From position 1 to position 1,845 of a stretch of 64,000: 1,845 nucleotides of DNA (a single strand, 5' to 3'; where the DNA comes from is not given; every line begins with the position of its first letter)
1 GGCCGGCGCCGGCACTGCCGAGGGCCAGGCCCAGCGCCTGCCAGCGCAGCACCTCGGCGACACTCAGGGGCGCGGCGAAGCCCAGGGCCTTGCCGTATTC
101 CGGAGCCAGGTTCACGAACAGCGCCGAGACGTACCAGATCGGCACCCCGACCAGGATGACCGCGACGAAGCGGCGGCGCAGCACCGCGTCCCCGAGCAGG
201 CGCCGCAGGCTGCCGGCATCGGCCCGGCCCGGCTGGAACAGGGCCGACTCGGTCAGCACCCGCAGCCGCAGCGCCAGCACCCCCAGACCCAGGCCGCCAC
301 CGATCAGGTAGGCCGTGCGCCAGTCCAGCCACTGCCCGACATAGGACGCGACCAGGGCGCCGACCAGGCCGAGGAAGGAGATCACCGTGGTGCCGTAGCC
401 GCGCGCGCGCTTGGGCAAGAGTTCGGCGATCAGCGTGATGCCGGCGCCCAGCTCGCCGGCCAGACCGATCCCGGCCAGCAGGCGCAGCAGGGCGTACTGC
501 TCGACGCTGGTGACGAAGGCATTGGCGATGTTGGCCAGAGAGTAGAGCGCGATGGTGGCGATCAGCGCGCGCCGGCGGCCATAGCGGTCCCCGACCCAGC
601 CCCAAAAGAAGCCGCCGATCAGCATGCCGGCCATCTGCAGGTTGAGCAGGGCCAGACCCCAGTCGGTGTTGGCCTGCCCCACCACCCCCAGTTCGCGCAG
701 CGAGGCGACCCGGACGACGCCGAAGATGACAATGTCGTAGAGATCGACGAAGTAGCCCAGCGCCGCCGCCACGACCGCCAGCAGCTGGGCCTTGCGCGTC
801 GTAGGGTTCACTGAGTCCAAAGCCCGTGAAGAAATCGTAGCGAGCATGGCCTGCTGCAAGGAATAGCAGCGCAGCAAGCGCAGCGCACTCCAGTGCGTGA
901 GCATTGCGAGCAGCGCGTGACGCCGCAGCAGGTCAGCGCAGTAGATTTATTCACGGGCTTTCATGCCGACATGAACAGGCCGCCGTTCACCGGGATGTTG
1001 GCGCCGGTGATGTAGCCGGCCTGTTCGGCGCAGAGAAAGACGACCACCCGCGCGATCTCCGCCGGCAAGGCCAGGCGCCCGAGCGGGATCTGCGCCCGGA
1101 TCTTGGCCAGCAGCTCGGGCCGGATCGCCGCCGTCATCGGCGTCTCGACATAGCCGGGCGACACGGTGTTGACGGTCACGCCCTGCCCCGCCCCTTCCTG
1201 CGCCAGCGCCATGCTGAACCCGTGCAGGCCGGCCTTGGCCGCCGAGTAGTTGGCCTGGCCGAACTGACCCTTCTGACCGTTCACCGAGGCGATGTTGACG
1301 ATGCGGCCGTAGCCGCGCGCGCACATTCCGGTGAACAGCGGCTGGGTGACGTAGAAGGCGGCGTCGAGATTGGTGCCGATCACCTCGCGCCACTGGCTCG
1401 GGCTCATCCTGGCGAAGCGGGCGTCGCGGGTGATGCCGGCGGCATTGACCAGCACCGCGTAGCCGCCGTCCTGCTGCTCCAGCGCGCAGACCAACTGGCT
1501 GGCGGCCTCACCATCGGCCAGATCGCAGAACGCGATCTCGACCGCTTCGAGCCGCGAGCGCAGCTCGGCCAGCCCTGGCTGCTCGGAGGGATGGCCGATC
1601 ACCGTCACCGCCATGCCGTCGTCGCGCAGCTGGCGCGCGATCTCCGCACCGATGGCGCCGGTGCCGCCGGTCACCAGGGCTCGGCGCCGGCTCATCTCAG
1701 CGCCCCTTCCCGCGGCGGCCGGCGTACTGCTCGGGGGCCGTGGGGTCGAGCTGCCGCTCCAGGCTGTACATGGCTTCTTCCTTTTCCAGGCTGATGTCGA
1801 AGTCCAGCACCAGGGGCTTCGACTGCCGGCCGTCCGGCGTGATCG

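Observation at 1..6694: Candidate surface polyester/PHB scavenging and uptake operon: twin COG4313 channels, PhaZ7-like lipoprotein hydrolase, PhaB and MFS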

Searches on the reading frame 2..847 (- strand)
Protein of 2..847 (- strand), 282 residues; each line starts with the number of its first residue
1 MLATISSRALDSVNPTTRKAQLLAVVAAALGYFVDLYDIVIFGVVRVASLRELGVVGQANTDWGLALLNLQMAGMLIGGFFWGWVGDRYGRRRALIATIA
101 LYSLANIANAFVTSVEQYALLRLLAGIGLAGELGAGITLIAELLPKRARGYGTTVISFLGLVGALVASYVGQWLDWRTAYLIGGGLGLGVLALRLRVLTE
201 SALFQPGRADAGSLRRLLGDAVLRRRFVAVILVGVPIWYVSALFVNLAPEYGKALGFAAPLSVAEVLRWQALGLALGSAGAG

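Call 9: search_protein_families(library=pfam, proteins=[window:2-847:-], max_evalue=0.01)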
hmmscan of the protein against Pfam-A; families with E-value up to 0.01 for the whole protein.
window:2-847:- (282 aa): 4 families
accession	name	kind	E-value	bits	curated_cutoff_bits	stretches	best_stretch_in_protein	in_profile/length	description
PF07690.21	MFS_1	-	5.5e-23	81.9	33.4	1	29-268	2-236/347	Major Facilitator Superfamily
PF00083.30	Sugar_tr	-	5.1e-16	59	22.3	1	25-172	3-159/452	Sugar (and other) transporter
PF24220.1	DUF7439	-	0.00036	20.9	27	1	136-169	11-44/75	Family of unknown function (DUF7439)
PF12832.13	MFS_1_like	-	0.0078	15.7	25.2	0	68-109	40-81/373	MFS_1 like family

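Call 10: search_protein_families(library=ncbifam, proteins=[window:2-847:-], max_evalue=0.01)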
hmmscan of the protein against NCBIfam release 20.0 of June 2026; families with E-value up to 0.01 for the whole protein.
window:2-847:- (282 aa): 42 families (the best 25 are shown)
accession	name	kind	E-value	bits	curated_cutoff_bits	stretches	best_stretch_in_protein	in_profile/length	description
TIGR00895.1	2A0115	subfamily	2.1e-29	102.7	418.55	1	17-208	11-202/398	aromatic acid/H+ symport family MFS transporter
TIGR00891.1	2A0112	subfamily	6.2e-19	68.3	552.9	1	19-204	8-194/405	sialate:H+ symport family MFS transporter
NF008586.0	PRK11551.1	equivalog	1.2e-18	67.4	410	1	68-213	56-205/406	3-(3-hydroxy-phenyl)propionate transporter MhpT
TIGR00898.1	2A0119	subfamily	1.8e-18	66.6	550.75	1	70-202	134-266/506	cation transport protein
NF003024.0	PRK03893.1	subfamily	1.5e-16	60.3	604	1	18-202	16-199/497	sialate:H+ symport family MFS transporter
TIGR00879.1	SP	subfamily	2.3e-15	56.2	237.8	1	25-178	59-221/510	sugar porter family MFS transporter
NF053517.1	HbztTptrPcaK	equivalog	3.3e-15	56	770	1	20-218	16-215/437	4-hydroxybenzoate transporter PcaK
TIGR00880.1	2_A_01_02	superfamily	1.2e-12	48.1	131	1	73-200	9-140/141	multidrug resistance protein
TIGR01299.1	synapt_SV2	subfamily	5.4e-12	44.4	637.3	1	33-169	177-309/742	synaptic vesicle protein SV2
NF008963.0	PRK12307.1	equivalog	1.4e-11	44.3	637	1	19-196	14-191/426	MFS transporter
TIGR00883.1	2A0106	subfamily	1.2e-10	41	443.45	1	31-206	1-198/400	metabolite/H+ symporter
TIGR00710.1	efflux_Bcr_CflA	subfamily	1.5e-10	41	200.9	1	69-192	47-174/385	Bcr/CflA family efflux MFS transporter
TIGR00893.1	2A0114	subfamily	2.3e-09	36.7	395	1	72-199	39-170/399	D-galactonate transporter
NF000089.1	qac_MFS_AB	exception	2.5e-09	36.5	900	1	16-203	12-200/514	QacA/B family quaternary ammonium compound efflux MFS transporter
NF008270.1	PRK11043.1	equivalog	5.9e-09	35.5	430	1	68-191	46-173/382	purine nucleoside transporter PunC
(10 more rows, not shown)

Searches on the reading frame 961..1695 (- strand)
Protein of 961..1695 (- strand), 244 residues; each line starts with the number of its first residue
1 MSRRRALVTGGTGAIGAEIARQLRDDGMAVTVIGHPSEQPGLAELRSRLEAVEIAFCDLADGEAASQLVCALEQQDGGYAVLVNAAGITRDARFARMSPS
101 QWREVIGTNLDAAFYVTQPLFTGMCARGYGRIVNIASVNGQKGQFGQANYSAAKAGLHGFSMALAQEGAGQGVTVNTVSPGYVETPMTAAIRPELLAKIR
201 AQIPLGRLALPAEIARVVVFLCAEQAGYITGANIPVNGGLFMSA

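Call 9: search_protein_families(library=pfam, proteins=[window:961-1695:-], max_evalue=0.01)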
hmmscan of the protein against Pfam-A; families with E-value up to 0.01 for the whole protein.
window:961-1695:- (244 aa): 8 families
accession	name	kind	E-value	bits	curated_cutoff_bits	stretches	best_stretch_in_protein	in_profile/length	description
PF13561.12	adh_short_C2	-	2.4e-52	178.3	27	1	14-240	7-235/236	Enoyl-(Acyl carrier protein) reductase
PF00106.31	adh_short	-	4.2e-48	163.8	26.6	1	6-194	3-193/195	short chain dehydrogenase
PF08659.16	KR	-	1.2e-18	68.1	22.6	1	7-169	4-168/180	KR domain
PF01370.27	Epimerase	-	2.6e-06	27.5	20.9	1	6-87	1-73/240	NAD dependent epimerase/dehydratase family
PF13460.12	NAD_binding_10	-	2e-05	25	27.2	1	10-158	1-122/184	NAD(P)H-binding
PF05368.20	NmrA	-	0.0013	18.8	27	1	5-82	4-77/298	NmrA-like family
PF16363.11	GDP_Man_Dehyd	-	0.0027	17.6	27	1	7-69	1-71/332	GDP-mannose 4,6 dehydratase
PF04321.23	RmlD_sub_bind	-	0.0061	16.1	27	0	5-87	2-60/287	RmlD substrate binding domain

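Call 10: search_protein_families(library=ncbifam, proteins=[window:961-1695:-], max_evalue=0.01)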
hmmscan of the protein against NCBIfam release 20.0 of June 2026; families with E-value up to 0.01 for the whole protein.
window:961-1695:- (244 aa): 233 families (the best 25 are shown)
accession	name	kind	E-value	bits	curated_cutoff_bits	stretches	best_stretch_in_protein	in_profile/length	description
TIGR01829.1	AcAcCoA_reduct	subfamily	3.5e-92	308.5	302.1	1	5-242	2-242/242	acetoacetyl-CoA reductase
NF009464.0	PRK12824.1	subfamily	3.3e-83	279.1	269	1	3-242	2-244/245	3-oxoacyl-ACP reductase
TIGR01830.1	3oxo_ACP_reduc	equivalog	4.5e-72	242.6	297.75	1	6-240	1-238/239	3-oxoacyl-[acyl-carrier-protein] reductase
NF009548.0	PRK12938.1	equivalog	1.9e-71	240.7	472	1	1-242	1-245/246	3-ketoacyl-ACP reductase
NF009466.0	PRK12826.1-2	subfamily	5.1e-70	235.8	222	1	2-243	2-247/248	3-oxoacyl-ACP reductase FabG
NF004197.0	PRK05653.1-1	equivalog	2.2e-67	227.3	332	1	3-243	7-249/249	3-oxoacyl-ACP reductase FabG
NF004198.0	PRK05653.1-3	equivalog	2.2e-64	217.3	296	1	3-242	7-248/248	3-oxoacyl-ACP reductase FabG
NF004200.0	PRK05653.1-5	equivalog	2.8e-62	210.4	273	1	3-240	2-241/242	3-oxoacyl-ACP reductase FabG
NF004199.0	PRK05653.1-4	equivalog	1.9e-60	204.5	301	1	2-242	4-247/247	3-oxoacyl-ACP reductase FabG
NF009547.0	PRK12936.1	subfamily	3.3e-59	200.4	436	1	2-242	5-244/245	3-ketoacyl-(acyl-carrier-protein) reductase NodG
NF053542.1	FlxB_rubin_SDR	equivalog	3.2e-57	194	340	1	5-240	2-239/239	flexirubin biosynthesis SDR family reductase FlxB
NF047420.2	EF_P_mod_YmfI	equivalog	1.1e-53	182.5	238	1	6-240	2-235/236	elongation factor P 5-aminopentanone reductase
NF006110.0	PRK08261.1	equivalog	2.8e-52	178.1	410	1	3-239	214-449/454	3-oxoacyl-ACP reductase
NF040605.2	mycolic_FabG1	exception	3.9e-52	177.4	420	1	4-242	2-231/233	3-oxoacyl-ACP reductase FabG1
NF009546.0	PRK12935.1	equivalog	2.7e-51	174.5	418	1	5-242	8-247/247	acetoacetyl-CoA reductase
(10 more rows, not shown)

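Call 30: search_solved_structures(query=window:961-1695:-, max_evalue=1e-20)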
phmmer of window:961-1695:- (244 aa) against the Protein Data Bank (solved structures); distinct sequences matched with E-value up to 1e-20: 292 (the best 60 are shown).
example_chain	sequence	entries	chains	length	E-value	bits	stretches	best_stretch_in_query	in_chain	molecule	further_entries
3ezl_A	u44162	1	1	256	9.1e-66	225.3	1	1-242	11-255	Acetoacetyl-CoA reductase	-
5vml_A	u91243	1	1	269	1.1e-65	225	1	1-242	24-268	Acetoacetyl-CoA reductase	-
3vzr_B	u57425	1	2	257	2.7e-65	223.7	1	3-242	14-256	Acetoacetyl-CoA reductase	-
3vzq_A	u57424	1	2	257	2.9e-65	223.6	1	3-242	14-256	Acetoacetyl-CoA reductase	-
4n5l_A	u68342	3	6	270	3.1e-65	223.5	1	1-242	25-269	Acetoacetyl-CoA reductase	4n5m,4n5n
3vzp_A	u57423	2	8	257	5.2e-65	222.8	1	3-242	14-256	Acetoacetyl-CoA reductase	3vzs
3gk3_A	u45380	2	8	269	8.8e-65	222.1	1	2-243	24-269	Acetoacetyl-CoA reductase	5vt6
4k6c_A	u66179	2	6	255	3e-63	217.1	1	1-242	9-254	Acetoacetyl-CoA reductase | Putative Acetoacetyl-CoA reductase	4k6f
4kms_A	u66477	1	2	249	1.3e-53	185.5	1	6-240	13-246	Acetoacetyl-CoA reductase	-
3emk_A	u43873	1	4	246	5.8e-53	183.4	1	3-242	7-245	GLUCOSE/RIBITOL DEHYDROGENASE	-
3enn_A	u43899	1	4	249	6.1e-53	183.3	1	3-242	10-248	GLUCOSE/RIBITOL DEHYDROGENASE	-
2p68_A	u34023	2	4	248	4.9e-52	180.3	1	5-241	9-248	3-oxoacyl-[acyl-carrier-protein] reductase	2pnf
3grp_A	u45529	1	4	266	1.5e-51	178.8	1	3-242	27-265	3-oxoacyl-(Acyl carrierprotein) reductase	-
4wjz_A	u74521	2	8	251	3.9e-51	177.4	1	4-242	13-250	3-oxoacyl-[acyl-carrier-protein] reductase FabG | 3-oxoacyl-[acyl-carrier protein] reductase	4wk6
3op4_A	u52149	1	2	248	1.5e-50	175.5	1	4-242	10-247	3-oxoacyl-[acyl-carrier protein] reductase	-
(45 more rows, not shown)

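Call 58: search_solved_structures(query=window:961-1695:-, max_evalue=1e-62, show_alignments=5)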
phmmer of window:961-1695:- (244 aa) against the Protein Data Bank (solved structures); distinct sequences matched with E-value up to 1e-62: 8.
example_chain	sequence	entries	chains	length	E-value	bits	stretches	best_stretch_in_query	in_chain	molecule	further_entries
3ezl_A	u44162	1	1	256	9.1e-66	225.3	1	1-242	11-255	Acetoacetyl-CoA reductase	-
5vml_A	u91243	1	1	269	1.1e-65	225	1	1-242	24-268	Acetoacetyl-CoA reductase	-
3vzr_B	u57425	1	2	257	2.7e-65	223.7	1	3-242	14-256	Acetoacetyl-CoA reductase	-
3vzq_A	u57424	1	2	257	2.9e-65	223.6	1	3-242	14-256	Acetoacetyl-CoA reductase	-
4n5l_A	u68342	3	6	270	3.1e-65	223.5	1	1-242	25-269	Acetoacetyl-CoA reductase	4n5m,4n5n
3vzp_A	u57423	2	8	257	5.2e-65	222.8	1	3-242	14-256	Acetoacetyl-CoA reductase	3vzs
3gk3_A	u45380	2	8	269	8.8e-65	222.1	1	2-243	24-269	Acetoacetyl-CoA reductase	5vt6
4k6c_A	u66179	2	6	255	3e-63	217.1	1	1-242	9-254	Acetoacetyl-CoA reductase | Putative Acetoacetyl-CoA reductase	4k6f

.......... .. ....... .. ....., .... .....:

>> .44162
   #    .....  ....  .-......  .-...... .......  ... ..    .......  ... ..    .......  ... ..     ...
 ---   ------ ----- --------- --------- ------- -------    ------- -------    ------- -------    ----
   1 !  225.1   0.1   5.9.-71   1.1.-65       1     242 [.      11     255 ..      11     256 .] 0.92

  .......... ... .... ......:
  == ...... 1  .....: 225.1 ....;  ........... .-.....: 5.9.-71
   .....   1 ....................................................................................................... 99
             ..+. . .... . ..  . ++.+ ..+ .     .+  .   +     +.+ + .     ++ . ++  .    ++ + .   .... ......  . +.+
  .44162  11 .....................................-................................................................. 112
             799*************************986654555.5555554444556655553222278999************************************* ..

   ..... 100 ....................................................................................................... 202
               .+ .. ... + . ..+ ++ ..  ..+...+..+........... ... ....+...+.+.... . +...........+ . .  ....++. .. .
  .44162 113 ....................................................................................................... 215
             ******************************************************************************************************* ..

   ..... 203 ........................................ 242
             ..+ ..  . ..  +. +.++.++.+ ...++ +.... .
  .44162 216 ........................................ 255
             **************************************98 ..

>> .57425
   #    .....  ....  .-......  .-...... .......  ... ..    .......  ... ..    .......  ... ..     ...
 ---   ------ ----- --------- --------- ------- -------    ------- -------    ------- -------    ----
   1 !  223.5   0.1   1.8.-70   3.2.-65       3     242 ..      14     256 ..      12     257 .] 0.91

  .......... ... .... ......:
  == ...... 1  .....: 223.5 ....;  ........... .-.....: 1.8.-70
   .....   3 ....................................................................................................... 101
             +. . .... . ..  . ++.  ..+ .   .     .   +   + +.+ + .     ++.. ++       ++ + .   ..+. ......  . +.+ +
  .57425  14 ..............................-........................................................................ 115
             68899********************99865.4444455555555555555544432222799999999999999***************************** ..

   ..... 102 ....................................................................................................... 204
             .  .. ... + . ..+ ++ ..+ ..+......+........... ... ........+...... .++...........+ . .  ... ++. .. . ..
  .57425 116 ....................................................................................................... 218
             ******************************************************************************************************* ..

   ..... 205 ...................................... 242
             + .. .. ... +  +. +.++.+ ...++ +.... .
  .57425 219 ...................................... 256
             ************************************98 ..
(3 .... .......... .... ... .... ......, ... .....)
